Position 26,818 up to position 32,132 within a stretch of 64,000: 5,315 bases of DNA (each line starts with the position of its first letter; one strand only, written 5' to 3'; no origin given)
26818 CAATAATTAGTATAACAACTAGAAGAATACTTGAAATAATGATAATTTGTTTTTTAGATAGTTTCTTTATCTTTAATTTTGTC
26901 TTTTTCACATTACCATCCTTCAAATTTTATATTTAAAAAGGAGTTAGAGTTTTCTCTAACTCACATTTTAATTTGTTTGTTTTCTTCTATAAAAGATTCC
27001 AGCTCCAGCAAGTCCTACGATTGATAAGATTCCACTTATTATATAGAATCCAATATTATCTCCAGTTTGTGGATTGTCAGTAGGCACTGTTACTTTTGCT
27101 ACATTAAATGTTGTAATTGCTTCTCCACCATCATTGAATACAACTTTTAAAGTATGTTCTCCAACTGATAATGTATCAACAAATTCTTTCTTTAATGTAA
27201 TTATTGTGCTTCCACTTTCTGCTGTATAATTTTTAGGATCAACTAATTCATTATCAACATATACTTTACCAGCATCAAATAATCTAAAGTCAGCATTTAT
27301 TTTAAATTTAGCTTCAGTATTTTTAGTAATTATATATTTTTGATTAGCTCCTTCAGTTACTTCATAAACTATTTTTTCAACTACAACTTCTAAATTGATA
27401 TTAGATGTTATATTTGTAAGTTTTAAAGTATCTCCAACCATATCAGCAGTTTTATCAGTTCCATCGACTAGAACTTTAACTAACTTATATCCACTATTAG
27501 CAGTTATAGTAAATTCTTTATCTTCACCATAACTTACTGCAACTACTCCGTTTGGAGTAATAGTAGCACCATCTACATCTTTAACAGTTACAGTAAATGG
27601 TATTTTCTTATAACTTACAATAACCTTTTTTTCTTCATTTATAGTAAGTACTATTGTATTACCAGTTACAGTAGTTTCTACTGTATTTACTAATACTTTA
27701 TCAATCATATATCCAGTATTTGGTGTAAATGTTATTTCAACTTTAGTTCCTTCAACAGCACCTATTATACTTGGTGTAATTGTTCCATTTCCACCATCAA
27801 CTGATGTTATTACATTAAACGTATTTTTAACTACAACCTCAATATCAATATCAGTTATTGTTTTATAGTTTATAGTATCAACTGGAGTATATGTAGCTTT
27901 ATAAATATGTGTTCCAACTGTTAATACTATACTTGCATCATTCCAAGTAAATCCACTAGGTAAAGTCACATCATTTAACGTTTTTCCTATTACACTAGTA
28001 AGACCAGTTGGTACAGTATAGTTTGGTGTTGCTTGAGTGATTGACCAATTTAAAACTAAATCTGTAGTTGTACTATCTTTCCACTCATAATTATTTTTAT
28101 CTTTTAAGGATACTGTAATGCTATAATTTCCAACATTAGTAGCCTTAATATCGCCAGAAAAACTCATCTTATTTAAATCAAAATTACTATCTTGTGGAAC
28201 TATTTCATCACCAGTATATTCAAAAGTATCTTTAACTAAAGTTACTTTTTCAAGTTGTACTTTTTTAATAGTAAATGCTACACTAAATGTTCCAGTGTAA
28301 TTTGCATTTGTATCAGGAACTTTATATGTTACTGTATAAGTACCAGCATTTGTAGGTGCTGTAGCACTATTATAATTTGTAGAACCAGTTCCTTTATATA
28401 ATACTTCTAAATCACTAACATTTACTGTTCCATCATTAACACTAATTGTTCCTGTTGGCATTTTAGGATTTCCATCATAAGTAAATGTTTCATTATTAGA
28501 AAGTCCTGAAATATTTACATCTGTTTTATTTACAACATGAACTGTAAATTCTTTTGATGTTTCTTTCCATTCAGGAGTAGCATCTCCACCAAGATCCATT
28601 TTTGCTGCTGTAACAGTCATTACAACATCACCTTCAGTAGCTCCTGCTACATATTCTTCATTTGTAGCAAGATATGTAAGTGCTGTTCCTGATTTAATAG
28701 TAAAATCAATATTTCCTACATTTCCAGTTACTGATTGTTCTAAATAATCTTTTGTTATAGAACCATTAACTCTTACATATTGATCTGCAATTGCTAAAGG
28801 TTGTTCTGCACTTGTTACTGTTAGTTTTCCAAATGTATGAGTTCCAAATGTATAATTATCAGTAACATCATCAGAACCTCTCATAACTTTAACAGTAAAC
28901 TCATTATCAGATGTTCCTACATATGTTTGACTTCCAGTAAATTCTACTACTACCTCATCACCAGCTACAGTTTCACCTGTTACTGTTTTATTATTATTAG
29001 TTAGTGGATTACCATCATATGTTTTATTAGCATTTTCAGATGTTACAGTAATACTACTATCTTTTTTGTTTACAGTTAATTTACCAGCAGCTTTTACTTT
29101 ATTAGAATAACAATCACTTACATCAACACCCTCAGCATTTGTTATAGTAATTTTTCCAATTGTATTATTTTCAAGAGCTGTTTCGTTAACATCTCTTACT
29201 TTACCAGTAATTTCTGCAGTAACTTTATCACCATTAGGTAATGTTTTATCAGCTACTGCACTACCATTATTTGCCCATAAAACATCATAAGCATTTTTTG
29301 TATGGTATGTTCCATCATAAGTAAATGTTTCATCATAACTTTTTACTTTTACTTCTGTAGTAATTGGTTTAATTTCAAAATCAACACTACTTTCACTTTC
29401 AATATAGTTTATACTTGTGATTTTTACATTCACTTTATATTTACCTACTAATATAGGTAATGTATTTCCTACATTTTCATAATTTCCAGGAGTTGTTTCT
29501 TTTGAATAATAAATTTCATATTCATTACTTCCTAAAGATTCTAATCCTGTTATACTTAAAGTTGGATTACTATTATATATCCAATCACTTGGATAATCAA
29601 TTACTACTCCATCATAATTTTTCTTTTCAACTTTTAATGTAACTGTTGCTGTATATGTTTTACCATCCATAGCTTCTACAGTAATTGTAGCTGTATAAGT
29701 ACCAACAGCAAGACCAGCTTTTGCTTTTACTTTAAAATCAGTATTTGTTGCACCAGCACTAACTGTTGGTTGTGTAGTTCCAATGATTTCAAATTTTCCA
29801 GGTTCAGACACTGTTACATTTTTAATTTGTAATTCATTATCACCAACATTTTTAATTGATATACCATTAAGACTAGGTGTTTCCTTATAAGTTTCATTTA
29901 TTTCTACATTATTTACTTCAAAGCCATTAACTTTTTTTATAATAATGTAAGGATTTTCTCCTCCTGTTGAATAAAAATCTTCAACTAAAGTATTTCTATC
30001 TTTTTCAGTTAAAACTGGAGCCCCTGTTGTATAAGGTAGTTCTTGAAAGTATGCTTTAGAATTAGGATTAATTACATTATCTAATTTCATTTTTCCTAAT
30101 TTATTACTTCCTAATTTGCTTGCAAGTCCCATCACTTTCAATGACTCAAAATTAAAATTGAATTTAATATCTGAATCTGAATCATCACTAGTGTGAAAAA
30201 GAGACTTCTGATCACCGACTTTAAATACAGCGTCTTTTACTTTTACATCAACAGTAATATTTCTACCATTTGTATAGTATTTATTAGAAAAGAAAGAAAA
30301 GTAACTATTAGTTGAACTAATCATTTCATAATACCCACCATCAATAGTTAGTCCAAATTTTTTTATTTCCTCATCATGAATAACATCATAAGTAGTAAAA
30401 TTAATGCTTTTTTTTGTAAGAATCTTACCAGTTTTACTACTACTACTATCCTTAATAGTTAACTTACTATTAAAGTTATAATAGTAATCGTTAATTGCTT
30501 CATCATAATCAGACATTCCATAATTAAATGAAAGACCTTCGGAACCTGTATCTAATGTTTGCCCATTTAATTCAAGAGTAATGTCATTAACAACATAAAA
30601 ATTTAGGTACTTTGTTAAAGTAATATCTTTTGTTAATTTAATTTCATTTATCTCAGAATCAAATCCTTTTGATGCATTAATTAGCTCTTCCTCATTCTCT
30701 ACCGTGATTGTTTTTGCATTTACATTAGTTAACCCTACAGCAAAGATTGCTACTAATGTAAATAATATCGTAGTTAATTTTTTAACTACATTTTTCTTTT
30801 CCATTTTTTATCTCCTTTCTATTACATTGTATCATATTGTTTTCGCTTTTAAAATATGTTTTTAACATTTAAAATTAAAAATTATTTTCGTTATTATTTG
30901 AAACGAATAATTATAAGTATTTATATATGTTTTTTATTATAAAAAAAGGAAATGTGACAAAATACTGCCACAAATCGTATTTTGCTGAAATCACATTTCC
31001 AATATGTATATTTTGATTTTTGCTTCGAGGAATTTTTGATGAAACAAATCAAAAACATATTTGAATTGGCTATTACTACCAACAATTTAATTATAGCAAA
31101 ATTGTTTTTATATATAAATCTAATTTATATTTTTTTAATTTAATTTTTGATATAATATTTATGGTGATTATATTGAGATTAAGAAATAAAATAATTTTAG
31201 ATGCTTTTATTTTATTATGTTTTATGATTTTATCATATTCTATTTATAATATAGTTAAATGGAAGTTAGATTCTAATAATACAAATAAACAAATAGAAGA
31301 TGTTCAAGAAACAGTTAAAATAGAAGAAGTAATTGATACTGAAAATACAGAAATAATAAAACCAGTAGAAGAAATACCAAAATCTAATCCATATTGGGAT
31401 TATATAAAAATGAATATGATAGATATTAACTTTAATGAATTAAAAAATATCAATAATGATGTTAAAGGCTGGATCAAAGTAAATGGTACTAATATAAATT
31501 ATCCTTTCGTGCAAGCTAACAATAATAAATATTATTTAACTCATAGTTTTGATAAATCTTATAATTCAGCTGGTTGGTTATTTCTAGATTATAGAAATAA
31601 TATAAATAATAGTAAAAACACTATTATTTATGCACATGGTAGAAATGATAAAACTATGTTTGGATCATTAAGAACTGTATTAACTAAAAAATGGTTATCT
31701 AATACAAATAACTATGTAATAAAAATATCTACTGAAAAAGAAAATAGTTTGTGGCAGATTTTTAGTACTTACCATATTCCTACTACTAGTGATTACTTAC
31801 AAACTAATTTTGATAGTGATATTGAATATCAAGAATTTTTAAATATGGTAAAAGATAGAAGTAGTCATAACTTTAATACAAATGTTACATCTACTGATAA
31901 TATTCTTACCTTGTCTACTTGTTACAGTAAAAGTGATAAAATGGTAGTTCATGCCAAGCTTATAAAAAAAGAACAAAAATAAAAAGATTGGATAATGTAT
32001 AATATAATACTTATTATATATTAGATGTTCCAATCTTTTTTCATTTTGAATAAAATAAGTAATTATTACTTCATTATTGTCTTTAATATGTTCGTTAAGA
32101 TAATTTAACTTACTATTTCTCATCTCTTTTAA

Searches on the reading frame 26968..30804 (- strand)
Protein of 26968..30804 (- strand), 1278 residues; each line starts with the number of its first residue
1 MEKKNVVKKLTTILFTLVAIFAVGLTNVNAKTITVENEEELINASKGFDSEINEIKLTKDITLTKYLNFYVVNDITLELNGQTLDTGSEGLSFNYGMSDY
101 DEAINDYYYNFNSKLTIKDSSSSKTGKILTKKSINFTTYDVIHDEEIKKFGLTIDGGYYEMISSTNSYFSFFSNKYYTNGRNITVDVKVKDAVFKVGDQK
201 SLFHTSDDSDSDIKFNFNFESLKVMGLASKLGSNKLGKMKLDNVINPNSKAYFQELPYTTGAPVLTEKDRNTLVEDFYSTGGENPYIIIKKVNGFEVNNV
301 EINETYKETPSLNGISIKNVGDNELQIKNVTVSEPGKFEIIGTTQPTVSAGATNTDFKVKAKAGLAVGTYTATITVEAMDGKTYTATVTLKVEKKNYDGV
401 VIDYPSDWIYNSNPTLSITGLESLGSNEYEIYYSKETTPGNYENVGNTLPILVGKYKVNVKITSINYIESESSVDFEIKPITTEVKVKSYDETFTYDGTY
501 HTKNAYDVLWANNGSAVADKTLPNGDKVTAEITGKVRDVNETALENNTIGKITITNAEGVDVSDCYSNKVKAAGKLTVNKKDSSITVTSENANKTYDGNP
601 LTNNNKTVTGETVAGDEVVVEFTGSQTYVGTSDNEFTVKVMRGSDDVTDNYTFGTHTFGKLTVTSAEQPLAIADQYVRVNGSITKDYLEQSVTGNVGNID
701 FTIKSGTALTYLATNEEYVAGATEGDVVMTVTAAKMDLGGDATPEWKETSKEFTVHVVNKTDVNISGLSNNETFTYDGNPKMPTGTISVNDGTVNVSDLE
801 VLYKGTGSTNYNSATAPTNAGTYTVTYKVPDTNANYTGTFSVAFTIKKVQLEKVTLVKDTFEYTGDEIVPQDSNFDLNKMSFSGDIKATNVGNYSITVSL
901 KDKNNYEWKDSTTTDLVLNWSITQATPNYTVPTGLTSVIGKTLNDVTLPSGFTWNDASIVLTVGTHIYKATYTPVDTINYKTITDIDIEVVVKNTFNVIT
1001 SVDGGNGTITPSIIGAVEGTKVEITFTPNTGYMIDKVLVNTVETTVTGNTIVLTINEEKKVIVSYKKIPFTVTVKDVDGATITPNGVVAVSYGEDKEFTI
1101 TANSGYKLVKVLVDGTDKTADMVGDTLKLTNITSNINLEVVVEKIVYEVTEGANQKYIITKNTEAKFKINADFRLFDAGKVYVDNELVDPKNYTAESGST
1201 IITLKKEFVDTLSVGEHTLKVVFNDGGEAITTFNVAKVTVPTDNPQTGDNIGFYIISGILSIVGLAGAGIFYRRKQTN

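Call 33: search_protein_families(library=pfam, proteins=[window:26968-30804:-], max_evalue=0.001)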
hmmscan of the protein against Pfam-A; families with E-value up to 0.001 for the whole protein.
window:26968-30804:- (1278 aa): 3 families
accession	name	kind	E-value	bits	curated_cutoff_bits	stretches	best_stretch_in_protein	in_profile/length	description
PF18998.6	Flg_new_2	-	6e-05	23.4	23.6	1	999-1068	3-72/73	Divergent InlB B-repeat domain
PF18887.5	MBG_3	-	0.00011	22.6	25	1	774-848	10-70/72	MBG domain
PF03442.20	CBM_X2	-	0.00014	22.3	28.9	1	1184-1229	36-79/83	Carbohydrate binding domain X2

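Call 36: search_protein_families(library=ncbifam, proteins=[window:26968-30804:-], max_evalue=0.001)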
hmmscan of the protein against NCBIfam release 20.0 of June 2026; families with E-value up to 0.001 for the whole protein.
window:26968-30804:- (1278 aa): 0 families

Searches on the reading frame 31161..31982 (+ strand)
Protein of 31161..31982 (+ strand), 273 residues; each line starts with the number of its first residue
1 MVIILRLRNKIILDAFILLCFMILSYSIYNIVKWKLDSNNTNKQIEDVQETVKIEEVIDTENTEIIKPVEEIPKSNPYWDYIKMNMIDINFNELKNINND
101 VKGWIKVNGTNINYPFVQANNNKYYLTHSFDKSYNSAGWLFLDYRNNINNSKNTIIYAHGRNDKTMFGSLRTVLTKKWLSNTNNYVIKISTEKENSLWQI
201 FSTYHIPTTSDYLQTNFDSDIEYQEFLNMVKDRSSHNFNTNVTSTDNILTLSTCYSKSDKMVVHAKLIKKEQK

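Call 33: search_protein_families(library=pfam, proteins=[window:31161-31982:+], max_evalue=0.001)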
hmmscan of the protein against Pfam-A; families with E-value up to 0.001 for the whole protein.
window:31161-31982:+ (273 aa): 1 family
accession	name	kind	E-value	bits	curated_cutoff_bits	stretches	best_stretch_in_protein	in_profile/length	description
PF04203.18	Sortase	-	1.7e-11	44.4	26.6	1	105-267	1-124/125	Sortase domain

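Call 36: search_protein_families(library=ncbifam, proteins=[window:31161-31982:+], max_evalue=0.001)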
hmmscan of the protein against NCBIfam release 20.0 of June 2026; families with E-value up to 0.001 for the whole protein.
window:31161-31982:+ (273 aa): 2 families
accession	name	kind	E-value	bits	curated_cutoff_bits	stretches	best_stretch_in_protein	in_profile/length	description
TIGR03064.1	sortase_srtB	equivalog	3e-49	167.5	153.75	1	11-259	3-229/235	class B sortase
NF040525.1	SrtB_LPKTxSAVK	exception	1.8e-17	63.2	200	1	84-259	48-228/261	class B sortase, LPKTxAVK-specific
